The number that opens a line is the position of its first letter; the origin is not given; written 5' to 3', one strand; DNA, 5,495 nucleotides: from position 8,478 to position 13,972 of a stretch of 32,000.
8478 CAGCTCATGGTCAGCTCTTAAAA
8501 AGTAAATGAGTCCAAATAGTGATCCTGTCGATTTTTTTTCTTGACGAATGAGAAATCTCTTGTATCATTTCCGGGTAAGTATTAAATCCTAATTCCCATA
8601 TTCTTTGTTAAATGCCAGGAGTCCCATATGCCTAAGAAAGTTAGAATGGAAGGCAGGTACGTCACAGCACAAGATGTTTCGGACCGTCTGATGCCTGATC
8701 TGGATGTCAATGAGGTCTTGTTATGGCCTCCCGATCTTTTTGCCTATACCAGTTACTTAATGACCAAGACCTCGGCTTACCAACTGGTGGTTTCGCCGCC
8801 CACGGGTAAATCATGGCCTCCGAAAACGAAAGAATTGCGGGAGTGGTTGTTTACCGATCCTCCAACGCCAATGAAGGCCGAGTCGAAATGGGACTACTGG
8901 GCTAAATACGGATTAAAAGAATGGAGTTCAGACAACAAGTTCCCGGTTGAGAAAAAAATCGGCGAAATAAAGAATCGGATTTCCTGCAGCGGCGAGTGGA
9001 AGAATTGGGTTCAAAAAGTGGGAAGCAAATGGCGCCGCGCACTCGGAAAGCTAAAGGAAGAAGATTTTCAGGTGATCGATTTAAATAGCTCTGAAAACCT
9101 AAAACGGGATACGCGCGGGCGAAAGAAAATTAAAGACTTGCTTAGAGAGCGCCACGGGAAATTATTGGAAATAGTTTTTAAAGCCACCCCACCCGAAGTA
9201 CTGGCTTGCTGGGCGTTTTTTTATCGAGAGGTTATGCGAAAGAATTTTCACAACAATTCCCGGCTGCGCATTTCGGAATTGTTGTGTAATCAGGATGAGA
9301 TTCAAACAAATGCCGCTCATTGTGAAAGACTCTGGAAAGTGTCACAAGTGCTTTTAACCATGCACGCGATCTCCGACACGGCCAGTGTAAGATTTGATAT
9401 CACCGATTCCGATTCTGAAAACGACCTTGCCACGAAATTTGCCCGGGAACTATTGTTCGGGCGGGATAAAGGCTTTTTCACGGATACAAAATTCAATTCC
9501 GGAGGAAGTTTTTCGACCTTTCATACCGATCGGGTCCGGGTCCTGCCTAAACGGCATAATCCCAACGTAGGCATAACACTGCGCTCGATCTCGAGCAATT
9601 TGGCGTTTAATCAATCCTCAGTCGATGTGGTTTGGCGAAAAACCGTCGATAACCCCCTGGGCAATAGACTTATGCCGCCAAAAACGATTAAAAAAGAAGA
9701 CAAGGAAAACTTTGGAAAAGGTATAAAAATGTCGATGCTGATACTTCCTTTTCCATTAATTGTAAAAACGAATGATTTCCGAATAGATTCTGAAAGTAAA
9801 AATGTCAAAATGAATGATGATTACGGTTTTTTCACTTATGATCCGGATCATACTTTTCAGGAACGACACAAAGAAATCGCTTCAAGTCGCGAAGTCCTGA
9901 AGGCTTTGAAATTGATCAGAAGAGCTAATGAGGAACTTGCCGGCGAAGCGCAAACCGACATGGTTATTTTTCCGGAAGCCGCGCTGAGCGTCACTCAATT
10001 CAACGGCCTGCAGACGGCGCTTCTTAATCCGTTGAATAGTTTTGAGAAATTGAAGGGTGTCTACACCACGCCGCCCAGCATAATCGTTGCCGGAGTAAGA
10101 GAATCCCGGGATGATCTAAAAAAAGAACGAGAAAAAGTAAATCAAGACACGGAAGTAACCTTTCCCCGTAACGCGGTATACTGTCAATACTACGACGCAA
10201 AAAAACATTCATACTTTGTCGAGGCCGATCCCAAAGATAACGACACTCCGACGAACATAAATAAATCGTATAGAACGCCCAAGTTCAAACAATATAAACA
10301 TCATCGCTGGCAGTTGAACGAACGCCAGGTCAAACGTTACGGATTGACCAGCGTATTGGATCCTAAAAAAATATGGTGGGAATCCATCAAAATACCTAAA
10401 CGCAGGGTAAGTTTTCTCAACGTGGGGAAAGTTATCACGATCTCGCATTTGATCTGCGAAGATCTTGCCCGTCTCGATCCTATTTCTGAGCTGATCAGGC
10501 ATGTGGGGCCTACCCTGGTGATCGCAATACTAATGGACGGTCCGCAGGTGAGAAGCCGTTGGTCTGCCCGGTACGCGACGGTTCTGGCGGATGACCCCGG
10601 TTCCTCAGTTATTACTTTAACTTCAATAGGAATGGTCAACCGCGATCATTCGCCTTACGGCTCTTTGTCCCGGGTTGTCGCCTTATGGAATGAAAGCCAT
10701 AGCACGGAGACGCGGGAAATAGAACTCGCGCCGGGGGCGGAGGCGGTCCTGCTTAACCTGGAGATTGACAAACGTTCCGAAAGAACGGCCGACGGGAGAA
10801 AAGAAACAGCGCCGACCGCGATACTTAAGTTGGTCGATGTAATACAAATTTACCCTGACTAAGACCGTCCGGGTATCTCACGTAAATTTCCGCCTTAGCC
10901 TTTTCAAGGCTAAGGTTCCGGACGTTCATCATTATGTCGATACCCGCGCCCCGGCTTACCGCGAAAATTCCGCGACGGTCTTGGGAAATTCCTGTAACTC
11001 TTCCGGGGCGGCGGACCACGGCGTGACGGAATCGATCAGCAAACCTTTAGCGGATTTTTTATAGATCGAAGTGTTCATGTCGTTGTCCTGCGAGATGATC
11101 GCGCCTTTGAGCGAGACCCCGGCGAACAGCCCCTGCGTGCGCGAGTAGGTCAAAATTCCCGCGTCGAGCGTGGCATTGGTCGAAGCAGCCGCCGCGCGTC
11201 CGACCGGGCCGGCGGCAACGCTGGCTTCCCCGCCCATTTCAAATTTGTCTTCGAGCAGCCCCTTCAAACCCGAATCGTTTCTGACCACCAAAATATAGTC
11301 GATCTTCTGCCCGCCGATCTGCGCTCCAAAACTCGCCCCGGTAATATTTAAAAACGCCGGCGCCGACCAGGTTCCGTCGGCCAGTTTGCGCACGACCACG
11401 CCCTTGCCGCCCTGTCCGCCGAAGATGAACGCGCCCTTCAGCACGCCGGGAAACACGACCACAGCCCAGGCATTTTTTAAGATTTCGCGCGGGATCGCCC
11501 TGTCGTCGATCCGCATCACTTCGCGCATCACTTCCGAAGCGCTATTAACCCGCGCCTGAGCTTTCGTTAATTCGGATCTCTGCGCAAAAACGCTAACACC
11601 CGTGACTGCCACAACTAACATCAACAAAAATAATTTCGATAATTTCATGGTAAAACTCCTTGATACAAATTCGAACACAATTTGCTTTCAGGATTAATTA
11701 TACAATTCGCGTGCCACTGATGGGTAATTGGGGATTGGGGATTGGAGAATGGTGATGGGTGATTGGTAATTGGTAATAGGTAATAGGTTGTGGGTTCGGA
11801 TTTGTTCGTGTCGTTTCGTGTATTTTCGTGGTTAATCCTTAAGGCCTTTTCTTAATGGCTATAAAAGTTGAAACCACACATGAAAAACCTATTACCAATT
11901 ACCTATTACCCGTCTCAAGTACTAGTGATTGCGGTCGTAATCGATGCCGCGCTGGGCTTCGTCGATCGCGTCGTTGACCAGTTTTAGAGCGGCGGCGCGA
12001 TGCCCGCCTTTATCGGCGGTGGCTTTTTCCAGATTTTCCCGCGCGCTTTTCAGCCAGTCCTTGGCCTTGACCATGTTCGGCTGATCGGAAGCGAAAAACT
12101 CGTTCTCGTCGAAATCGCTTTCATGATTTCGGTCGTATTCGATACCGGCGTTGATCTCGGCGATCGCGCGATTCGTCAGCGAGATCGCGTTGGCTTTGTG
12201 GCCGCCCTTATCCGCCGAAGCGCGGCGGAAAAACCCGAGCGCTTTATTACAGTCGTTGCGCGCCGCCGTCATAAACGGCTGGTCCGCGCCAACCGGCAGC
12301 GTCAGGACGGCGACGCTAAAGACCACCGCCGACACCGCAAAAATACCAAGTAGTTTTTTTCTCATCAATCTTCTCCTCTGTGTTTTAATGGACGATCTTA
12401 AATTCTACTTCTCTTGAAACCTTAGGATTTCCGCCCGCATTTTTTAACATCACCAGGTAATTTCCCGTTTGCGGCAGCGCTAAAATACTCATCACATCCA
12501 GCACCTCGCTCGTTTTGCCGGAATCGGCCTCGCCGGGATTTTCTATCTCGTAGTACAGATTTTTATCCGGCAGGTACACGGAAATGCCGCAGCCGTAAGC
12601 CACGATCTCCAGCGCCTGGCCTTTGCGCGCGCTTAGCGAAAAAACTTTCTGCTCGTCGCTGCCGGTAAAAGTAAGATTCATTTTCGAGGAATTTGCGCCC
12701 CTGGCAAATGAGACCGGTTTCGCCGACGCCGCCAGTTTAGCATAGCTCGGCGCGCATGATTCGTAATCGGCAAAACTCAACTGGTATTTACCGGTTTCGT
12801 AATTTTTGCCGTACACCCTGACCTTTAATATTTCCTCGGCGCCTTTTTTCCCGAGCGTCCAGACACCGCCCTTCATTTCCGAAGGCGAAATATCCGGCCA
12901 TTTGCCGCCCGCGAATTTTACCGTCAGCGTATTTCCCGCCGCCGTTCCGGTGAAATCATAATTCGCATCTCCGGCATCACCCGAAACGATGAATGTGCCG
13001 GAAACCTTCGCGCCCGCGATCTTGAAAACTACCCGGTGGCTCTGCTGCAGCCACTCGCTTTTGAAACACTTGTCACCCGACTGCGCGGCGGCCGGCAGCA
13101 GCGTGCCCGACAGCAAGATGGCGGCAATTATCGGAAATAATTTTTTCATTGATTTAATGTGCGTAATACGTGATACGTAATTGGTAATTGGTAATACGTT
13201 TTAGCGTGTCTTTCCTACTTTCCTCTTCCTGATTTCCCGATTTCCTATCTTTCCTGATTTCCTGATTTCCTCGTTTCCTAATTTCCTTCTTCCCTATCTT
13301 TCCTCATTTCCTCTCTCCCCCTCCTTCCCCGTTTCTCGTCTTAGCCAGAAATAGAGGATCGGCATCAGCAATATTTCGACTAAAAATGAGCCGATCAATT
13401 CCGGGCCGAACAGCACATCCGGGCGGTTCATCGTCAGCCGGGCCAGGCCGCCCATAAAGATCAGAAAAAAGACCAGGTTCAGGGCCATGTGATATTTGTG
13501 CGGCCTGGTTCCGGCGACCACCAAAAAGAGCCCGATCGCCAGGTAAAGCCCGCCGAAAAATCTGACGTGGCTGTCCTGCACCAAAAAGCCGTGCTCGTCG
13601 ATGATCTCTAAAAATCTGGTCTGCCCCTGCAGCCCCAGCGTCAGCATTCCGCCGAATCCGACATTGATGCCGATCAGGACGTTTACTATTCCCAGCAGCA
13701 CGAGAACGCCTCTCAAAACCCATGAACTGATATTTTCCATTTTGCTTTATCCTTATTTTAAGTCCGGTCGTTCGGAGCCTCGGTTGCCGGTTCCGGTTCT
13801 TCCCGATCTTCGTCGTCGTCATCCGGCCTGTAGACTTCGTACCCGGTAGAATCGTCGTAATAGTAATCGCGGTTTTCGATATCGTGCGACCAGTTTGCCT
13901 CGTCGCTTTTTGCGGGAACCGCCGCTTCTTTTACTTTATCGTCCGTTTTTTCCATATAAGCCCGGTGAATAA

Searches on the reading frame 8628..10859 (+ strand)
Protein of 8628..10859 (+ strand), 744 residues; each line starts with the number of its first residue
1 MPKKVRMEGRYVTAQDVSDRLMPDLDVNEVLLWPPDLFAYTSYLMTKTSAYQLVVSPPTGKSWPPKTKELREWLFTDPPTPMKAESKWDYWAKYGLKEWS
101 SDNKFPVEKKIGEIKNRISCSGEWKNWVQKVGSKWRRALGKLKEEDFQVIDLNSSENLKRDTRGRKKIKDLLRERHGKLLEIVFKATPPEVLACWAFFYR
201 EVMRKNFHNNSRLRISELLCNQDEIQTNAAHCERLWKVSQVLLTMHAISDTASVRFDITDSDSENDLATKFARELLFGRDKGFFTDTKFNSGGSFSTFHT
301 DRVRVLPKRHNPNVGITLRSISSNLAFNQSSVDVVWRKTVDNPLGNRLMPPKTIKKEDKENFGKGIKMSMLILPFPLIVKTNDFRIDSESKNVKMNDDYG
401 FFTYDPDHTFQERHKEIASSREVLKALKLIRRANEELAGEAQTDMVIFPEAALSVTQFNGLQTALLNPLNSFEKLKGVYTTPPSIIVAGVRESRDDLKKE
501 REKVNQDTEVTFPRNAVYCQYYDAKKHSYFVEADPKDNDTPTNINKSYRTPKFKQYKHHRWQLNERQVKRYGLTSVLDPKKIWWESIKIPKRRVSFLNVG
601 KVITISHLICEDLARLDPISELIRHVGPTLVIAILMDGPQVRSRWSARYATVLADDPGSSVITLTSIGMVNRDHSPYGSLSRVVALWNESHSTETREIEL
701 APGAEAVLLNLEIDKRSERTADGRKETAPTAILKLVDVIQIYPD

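Call 10: search_protein_families(library=pfam, proteins=[window:8628-10859:+], max_evalue=1)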
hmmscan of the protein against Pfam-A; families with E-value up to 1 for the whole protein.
window:8628-10859:+ (744 aa): 1 family
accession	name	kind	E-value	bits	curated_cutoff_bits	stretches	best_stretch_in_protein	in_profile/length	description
PF00795.27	CN_hydrolase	-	0.021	14.6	23.2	1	422-500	17-87/256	Carbon-nitrogen hydrolase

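Call 75: search_protein_families(library=padloc, proteins=[window:8628-10859:+], max_evalue=0.1)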
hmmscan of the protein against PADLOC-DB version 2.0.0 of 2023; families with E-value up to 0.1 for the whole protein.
window:8628-10859:+ (744 aa): 0 families

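Call 79: search_solved_structures(query=window:8628-10859:+, max_evalue=1)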
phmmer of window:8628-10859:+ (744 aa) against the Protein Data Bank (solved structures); distinct sequences matched with E-value up to 1: 1.
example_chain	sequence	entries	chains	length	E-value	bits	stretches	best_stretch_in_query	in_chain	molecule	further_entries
7yib_A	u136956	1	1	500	0.69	11.1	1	538-645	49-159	CD-NTase-associated protein 4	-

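Call 80: search_protein_families(library=ncbifam, proteins=[window:8628-10859:+], max_evalue=0.01)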
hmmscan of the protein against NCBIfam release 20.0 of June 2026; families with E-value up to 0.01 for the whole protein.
window:8628-10859:+ (744 aa): 0 families

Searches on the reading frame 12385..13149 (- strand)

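Call 10: search_protein_families(library=pfam, proteins=[window:12385-13149:-], max_evalue=1)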
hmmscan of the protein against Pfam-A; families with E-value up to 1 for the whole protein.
window:12385-13149:- (254 aa): 1 family
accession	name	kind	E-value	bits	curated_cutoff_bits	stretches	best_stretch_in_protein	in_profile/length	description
PF16640.11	Big_3_5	-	0.032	15.2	35.5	1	38-82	29-72/88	Bacterial Ig-like domain (group 3)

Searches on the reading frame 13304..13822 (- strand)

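Call 10: search_protein_families(library=pfam, proteins=[window:13304-13822:-], max_evalue=1)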
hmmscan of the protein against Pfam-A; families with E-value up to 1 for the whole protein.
window:13304-13822:- (172 aa): 1 family
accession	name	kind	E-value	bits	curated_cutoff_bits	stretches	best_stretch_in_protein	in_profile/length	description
PF04705.17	TSNR_N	-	0.052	14.1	28.3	0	64-84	78-98/111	Thiostrepton-resistance methylase, N terminus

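Call 75: search_protein_families(library=padloc, proteins=[window:13304-13822:-], max_evalue=0.1)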
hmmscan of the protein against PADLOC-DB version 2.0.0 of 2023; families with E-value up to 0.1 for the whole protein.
window:13304-13822:- (172 aa): 0 families
